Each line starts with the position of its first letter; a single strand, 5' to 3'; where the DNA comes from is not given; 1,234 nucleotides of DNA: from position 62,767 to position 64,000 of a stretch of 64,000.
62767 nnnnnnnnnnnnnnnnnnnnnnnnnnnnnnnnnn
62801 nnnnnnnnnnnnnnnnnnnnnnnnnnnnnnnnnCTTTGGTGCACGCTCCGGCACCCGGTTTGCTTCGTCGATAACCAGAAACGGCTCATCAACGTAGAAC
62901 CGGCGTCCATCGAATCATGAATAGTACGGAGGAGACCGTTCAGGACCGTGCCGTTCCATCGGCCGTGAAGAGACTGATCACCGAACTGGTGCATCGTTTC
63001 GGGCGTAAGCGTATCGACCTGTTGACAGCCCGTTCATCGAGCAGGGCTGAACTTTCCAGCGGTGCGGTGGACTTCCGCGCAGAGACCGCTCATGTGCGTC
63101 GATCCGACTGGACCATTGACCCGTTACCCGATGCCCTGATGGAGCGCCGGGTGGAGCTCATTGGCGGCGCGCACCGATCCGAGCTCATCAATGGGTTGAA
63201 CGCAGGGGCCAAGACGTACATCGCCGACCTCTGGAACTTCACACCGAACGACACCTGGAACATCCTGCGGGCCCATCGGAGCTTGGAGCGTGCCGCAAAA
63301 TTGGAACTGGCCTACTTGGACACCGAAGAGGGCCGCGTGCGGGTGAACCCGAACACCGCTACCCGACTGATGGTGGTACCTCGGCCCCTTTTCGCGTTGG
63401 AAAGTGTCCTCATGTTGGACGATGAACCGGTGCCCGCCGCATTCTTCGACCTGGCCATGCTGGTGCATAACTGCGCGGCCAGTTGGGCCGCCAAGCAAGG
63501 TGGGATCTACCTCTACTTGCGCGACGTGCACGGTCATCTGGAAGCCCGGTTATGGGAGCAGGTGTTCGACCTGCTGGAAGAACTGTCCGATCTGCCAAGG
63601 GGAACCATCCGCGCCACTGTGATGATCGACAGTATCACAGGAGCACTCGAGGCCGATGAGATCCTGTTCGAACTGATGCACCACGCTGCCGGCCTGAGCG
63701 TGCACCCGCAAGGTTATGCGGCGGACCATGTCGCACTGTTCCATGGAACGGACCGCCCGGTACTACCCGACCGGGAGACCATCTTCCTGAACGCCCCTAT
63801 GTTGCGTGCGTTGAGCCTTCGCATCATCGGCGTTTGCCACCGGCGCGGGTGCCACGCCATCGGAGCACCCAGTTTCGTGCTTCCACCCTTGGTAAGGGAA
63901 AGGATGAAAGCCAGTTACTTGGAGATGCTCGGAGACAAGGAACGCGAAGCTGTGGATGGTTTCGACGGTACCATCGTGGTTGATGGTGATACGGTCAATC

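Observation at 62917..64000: Malate synthase A pseudoenzyme: intact scaffold, catalytic residues replaced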

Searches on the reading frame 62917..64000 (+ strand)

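Call 4: search_protein_families(library=pfam, proteins=[window:62917-64000:+], max_evalue=0.01)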
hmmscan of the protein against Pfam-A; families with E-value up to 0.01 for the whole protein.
window:62917-64000:+ (361 aa): 1 family
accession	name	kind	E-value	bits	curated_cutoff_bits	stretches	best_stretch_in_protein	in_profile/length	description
PF01274.28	MS_TIM-barrel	-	1.5e-38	132.7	26.4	1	151-356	2-208/248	Malate synthase, TIM barrel domain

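Call 5: search_protein_families(library=ncbifam, proteins=[window:62917-64000:+], max_evalue=0.01)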
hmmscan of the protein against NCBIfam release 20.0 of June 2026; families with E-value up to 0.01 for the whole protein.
window:62917-64000:+ (361 aa): 1 family
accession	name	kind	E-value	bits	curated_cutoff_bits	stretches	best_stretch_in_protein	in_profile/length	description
TIGR01344.1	malate_syn_A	equivalog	1.7e-76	257.5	594.5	1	17-358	6-349/511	malate synthase A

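Call 6: search_solved_structures(query=window:62917-64000:+, max_evalue=0.01, show_alignments=2)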
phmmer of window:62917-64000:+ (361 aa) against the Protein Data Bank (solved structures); distinct sequences matched with E-value up to 0.01: 2.
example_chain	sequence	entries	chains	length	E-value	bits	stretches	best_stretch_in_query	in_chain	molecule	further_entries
3cux_A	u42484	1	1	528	1.8e-58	201.6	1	14-355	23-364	Malate synthase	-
3cuz_A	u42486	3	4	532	1.4e-50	175.6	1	17-354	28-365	Malate synthase A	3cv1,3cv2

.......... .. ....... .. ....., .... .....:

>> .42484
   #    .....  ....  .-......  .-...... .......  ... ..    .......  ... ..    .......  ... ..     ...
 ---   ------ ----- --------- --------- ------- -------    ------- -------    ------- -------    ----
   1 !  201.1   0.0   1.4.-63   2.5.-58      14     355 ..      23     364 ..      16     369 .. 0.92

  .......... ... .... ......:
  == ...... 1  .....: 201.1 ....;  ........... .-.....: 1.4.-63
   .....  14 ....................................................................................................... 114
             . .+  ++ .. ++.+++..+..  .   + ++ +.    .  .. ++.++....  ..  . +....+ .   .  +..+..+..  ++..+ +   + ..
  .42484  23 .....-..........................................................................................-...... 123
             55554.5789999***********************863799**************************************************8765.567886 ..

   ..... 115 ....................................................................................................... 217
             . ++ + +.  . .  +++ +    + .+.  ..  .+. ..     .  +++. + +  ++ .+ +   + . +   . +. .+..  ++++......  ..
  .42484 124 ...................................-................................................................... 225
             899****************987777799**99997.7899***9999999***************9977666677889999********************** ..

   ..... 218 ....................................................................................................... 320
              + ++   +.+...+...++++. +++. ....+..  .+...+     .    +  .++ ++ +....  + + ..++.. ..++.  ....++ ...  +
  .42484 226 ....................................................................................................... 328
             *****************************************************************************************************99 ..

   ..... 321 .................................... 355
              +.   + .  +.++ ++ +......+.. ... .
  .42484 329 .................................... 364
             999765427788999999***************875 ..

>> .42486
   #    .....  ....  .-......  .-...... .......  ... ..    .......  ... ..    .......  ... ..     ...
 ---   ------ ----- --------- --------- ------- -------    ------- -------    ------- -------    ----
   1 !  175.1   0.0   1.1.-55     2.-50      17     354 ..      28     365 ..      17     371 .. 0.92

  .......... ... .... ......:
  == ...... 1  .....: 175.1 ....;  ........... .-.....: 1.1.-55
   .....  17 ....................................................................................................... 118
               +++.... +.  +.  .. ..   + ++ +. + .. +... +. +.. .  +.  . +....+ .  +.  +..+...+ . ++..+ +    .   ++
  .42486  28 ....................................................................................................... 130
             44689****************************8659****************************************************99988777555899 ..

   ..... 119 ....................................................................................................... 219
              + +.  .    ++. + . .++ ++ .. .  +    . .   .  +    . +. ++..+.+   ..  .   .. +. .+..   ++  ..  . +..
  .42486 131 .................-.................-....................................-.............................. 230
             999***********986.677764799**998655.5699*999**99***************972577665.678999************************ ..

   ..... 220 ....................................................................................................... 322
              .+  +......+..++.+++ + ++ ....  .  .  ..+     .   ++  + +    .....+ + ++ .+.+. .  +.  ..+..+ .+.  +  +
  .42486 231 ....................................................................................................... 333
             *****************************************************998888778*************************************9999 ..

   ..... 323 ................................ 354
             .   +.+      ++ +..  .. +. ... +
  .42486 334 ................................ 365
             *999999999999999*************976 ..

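Call 7: find_homologous_proteins(query=window:62917-64000:+, max_evalue=1e-10)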
Query window:62917-64000:+ (361 aa): 2542 proteins with E <= 1e-10 among 8000 candidates; the best 120 are listed.
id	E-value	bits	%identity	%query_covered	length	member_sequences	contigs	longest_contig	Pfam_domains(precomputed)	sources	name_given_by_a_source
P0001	5.4e-237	804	100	100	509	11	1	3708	PF01274.29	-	-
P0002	8.5e-212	721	88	100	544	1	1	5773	PF01274.29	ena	-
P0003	1.8e-211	720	88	99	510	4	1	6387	PF01274.29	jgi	jgi:malate synthase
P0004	1.0e-199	681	84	99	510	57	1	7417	PF01274.29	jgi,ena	jgi:malate synthase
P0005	5.9e-192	655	81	99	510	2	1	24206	PF01274.29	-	-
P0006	1.0e-189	648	80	99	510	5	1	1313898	PF01274.29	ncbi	ncbi:MAG: hypothetical protein R2817_02510 [Flavobacteriales bacterium]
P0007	3.4e-186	636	79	99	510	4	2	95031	PF01274.29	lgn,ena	-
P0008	1.6e-172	592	73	100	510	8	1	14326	PF01274.29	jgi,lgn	jgi:malate synthase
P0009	1.5e-170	585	72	99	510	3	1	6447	PF01274.29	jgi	jgi:malate synthase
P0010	3.6e-161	554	77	88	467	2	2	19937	PF01274.29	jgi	jgi:malate synthase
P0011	1.2e-158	546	68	98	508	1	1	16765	PF01274.29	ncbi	ncbi:MAG: hypothetical protein ABI432_16280 [Flavobacteriales bacterium]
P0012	1.2e-156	539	69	98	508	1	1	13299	PF01274.29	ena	-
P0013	2.0e-156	539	68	99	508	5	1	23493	PF01274.29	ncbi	-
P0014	5.6e-156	537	69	98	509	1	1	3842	PF01274.29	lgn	-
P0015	9.4e-156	536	69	98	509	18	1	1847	PF01274.29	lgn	-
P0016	5.1e-155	534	68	99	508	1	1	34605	PF01274.29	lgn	-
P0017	9.5e-155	533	69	98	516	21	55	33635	PF01274.29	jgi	jgi:malate synthase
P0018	9.7e-155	533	67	99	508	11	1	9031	PF01274.29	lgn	-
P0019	1.9e-154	532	68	98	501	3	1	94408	PF01274.29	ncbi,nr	ncbi:MAG: hypothetical protein JNL43_17115 [Flavobacteriales bacterium]|nr:hypothetical protein [Fla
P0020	2.2e-154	532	67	98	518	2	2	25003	PF01274.29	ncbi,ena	-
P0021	1.9e-153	529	66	98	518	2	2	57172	PF01274.29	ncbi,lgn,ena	-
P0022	2.0e-153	529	67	99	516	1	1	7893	PF01274.29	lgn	-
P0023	3.4e-153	528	66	99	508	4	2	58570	PF20656.3,PF01274.29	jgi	jgi:malate synthase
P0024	4.8e-152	524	70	95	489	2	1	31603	PF01274.29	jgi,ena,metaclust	metaclust:\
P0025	8.6e-152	523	66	99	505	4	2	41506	PF01274.29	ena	-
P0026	8.7e-152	523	67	98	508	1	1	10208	PF01274.29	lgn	-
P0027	9.9e-152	523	66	99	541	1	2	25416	PF01274.29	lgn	-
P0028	3.1e-151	521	66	100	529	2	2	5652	PF01274.29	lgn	-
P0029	3.2e-151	521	66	98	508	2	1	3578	PF01274.29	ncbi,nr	ncbi:MAG: hypothetical protein M3R08_05120 [Bacteroidota bacterium]|nr:hypothetical protein [Bactero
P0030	1.1e-150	520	68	95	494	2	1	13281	PF01274.29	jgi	-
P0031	1.5e-150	519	65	99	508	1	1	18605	PF01274.29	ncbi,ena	-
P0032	2.1e-150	519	65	98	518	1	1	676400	PF01274.29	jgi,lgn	jgi:malate synthase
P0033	4.4e-150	518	65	99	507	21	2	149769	PF01274.29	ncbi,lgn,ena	-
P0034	5.3e-150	517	68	95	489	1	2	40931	PF01274.29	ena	-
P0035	5.7e-150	517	66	98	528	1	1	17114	PF01274.29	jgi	jgi:malate synthase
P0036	8.1e-150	517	65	99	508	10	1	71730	PF01274.29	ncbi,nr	ncbi:MAG: hypothetical protein IPG92_18090 [Flavobacteriales bacterium]|nr:hypothetical protein [Fla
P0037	1.8e-149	516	64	99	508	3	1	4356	PF01274.29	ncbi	-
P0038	3.1e-149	515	66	98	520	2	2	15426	PF01274.29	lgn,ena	-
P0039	5.6e-149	514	69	93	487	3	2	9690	PF01274.29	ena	-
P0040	5.9e-149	514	68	96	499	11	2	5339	PF01274.29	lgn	-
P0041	2.7e-148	512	65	99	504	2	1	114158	PF01274.29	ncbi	ncbi:MAG: hypothetical protein R2818_10550 [Flavobacteriales bacterium]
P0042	3.2e-148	512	65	98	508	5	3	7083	PF01274.29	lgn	-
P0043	4.0e-148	511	65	99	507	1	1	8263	PF01274.29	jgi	jgi:malate synthase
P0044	4.1e-148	511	65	98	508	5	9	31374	PF01274.29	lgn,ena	-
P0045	5.0e-148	511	65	98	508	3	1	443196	PF01274.29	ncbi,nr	ncbi:MAG: hypothetical protein IPP83_02845 [Flavobacteriales bacterium]|nr:hypothetical protein [Fla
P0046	9.4e-148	510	63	99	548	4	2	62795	PF20659.3,PF01274.29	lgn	-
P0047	1.2e-147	510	66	100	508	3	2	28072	PF01274.29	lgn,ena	-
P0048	7.0e-147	507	64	99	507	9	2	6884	PF01274.29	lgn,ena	-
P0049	7.9e-147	507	64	99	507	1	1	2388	PF01274.29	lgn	-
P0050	2.4e-146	505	62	99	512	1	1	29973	PF20659.3,PF01274.29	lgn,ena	-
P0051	3.4e-146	505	65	98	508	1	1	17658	PF01274.29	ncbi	-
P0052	5.6e-146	504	67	96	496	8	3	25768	PF01274.29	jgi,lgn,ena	-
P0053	1.9e-145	502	63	99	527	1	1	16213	PF01274.29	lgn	-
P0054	4.2e-145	501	64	100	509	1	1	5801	PF01274.29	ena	-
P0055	5.3e-145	501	64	98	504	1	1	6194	PF01274.29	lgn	-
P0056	6.0e-145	501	63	99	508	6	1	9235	PF01274.29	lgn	-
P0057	6.9e-145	501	63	99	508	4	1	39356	PF01274.29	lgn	-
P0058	8.2e-145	500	63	99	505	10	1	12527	PF01274.29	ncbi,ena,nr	ncbi:MAG TPA: hypothetical protein PKN30_06130 [Flavobacteriales bacterium]|nr:hypothetical protein 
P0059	1.3e-144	500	64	99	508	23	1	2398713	PF01274.29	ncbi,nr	ncbi:MAG: hypothetical protein IPK70_05165 [Flavobacteriales bacterium]|nr:hypothetical protein [Fla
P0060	2.3e-144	499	64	99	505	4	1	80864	PF01274.29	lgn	-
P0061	3.3e-144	498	64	99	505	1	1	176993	PF01274.29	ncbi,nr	ncbi:MAG: hypothetical protein JNM62_07810 [Flavobacteriales bacterium]|nr:hypothetical protein [Fla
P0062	3.7e-144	498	64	98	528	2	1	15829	PF01274.29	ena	-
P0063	3.9e-144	498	63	99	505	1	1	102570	PF01274.29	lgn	-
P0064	1.1e-143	497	72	88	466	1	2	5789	PF01274.29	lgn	-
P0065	1.4e-143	496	64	99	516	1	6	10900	PF01274.29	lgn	-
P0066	1.9e-143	496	62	99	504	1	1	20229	PF01274.29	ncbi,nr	ncbi:MAG: hypothetical protein KDC00_10825 [Flavobacteriales bacterium]|nr:hypothetical protein [Fla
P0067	2.0e-143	496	65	96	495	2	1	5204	PF01274.29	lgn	-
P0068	2.6e-143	495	63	99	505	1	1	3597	PF01274.29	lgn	-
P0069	4.1e-143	495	62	99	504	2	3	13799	PF01274.29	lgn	-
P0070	4.6e-143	495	64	99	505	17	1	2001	PF01274.29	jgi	-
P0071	7.6e-143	494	64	99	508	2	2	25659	PF01274.29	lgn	-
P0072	1.0e-142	494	64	97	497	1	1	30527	PF01274.29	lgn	-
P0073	1.7e-142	493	64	99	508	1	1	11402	PF01274.29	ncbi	-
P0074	2.7e-142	492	64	99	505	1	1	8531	PF01274.29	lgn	-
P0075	8.5e-142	490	63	99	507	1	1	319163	PF01274.29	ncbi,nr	ncbi:MAG: hypothetical protein IPL52_02330 [Flavobacteriales bacterium]|nr:hypothetical protein [Fla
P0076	2.0e-141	489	63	96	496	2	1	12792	PF01274.29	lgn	-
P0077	2.0e-141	489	63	99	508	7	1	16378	PF01274.29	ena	-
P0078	2.7e-141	489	65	95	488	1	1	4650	PF01274.29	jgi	jgi:malate synthase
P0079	3.0e-141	489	61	99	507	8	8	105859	PF01274.29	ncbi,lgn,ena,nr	ncbi:MAG: hypothetical protein H6590_07360 [Flavobacteriales bacterium]|nr:hypothetical protein [Fla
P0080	4.8e-141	488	62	98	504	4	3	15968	PF01274.29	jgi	-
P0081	5.1e-141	488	66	91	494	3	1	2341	PF01274.29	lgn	-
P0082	7.3e-141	487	63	98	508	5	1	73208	PF01274.29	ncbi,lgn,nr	ncbi:MAG: hypothetical protein H6591_12725 [Flavobacteriales bacterium]|nr:hypothetical protein [Fla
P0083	3.7e-140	485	64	98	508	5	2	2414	PF01274.29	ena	-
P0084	1.0e-139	484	64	95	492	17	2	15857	PF01274.29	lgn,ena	-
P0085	1.6e-139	483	60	98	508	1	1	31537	PF01274.29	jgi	jgi:malate synthase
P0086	1.6e-138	480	61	99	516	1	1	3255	PF01274.29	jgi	jgi:malate synthase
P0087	2.4e-138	479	63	99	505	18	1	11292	PF01274.29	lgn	-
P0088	6.5e-138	478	62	99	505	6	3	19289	PF01274.29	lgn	-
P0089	1.3e-136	473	63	95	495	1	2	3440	PF01274.29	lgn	-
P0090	4.6e-136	472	62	96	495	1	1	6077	PF01274.29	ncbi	ncbi:MAG: hypothetical protein ACK4L7_01175 [Flavobacteriales bacterium]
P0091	1.0e-135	470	60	97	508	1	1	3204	PF01274.29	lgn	-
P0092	2.5e-135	469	61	98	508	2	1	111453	PF01274.29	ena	-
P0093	9.2e-135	467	61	99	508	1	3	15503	PF01274.29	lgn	-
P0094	1.4e-134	467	60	99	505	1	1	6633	PF01274.29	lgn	-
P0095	6.0e-134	465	61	93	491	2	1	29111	PF01274.29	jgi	jgi:malate synthase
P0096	8.9e-134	464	64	94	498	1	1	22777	PF01274.29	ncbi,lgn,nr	ncbi:MAG: hypothetical protein KA408_09100 [Flavobacteriales bacterium]|nr:hypothetical protein [Fla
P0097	8.9e-134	464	64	94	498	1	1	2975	PF01274.29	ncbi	-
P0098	1.2e-133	464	64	94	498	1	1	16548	PF01274.29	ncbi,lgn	ncbi:MAG: hypothetical protein WAR83_11125 [Flavobacteriales bacterium]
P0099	2.2e-133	463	60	99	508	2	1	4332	PF01274.29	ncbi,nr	ncbi:MAG: hypothetical protein KDB84_03790 [Flavobacteriales bacterium]|nr:hypothetical protein [Fla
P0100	3.7e-133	462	61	95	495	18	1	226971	PF01274.29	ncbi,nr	ncbi:MAG: hypothetical protein IPO87_08710 [Flavobacteriales bacterium]|nr:hypothetical protein [Fla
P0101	5.4e-133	462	59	98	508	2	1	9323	PF01274.29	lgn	-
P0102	1.5e-132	460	62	96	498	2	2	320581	PF01274.29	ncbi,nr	ncbi:MAG: hypothetical protein IPI91_04420 [Flavobacteriales bacterium]|nr:hypothetical protein [Fla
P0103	3.6e-131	456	63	94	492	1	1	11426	PF01274.29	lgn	-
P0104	5.0e-131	455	62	96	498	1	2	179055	PF01274.29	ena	-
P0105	4.1e-129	449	62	97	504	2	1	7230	PF01274.29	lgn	-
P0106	4.4e-129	449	60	99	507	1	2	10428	PF01274.29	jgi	-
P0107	3.9e-128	446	57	100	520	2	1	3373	PF01274.29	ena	-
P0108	8.2e-128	444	58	100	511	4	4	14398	PF01274.29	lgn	-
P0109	1.0e-126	441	59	98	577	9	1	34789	PF01274.29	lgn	-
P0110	3.0e-126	439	62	93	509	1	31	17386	PF20656.3,PF01274.29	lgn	-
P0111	4.7e-126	439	59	96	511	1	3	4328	PF01274.29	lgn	-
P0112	1.5e-125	437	57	98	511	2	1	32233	PF01274.29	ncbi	ncbi:MAG TPA: hypothetical protein VGE21_10780 [Flavobacteriales bacterium]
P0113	2.8e-125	436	58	98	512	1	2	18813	PF01274.29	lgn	-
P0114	1.0e-124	434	60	97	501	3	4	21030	PF01274.29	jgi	-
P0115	2.4e-124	433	57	96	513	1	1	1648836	PF01274.29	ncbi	ncbi:MAG: hypothetical protein QM724_08950 [Flavobacteriales bacterium]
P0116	1.4e-123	431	55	100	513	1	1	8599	PF01274.29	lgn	-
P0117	2.2e-123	430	56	99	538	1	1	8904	PF01274.29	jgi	jgi:malate synthase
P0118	2.3e-123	430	57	98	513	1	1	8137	PF01274.29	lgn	-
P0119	5.0e-123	429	60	96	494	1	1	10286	PF01274.29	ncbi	-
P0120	7.4e-121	422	56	96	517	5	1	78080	PF01274.29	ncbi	ncbi:MAG: hypothetical protein ACOH13_03125 [Flavobacteriales bacterium]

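Call 10: find_encoding_contigs(protein=P0006, flank=10000, max_places=3)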
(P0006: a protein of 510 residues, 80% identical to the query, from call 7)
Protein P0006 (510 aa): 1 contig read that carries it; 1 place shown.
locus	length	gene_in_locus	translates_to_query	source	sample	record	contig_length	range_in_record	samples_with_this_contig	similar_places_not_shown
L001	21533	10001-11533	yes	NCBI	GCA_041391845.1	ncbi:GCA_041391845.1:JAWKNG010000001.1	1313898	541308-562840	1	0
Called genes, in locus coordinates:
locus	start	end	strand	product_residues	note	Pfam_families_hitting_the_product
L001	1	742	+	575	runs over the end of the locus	PF03062:MBOAT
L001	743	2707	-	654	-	PF10136:SpecificRecomb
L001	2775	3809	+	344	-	PF01073:3Beta_HSD (faint), PF01370:Epimerase, PF07993:NAD_binding_4 (faint), PF16363:GDP_Man_Dehyd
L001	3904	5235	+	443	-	PF13439:Glyco_transf_4 (weak), PF13579:Glyco_trans_4_4 (weak), PF00534:Glycos_transf_1, PF13692:Glyco_trans_1_4 (weak)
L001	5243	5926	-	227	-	-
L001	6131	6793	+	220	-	PF13645:YkuD_2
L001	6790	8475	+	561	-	PF20142:Scaffold, PF01471:PG_binding_1, PF03734:YkuD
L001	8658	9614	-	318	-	PF00535:Glycos_transf_2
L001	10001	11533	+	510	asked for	PF01274:MS_TIM-barrel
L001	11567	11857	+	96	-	PF04448:DUF551 (faint)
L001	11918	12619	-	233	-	PF01346:FKBP_N, PF00254:FKBP_C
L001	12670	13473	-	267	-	PF02129:Peptidase_S15 (faint), PF00561:Abhydrolase_1, PF12146:Hydrolase_4, PF12697:Abhydrolase_6 (weak)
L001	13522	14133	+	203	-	-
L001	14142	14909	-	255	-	PF03883:H2O2_YaaD, PF21818:DUF6884 (faint)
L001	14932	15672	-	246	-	PF27507:DjlA_TM, PF05099:TerB, PF00226:DnaJ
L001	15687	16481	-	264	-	PF04536:TPM_phosphatase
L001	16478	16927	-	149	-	PF04536:TPM_phosphatase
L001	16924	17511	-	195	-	PF04011:LemA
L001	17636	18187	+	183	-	-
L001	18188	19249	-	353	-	PF18962:Por_Secre_tail (weak)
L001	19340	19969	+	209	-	PF13715:CarbopepD_reg_2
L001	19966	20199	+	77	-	-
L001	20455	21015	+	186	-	-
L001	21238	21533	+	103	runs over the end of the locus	-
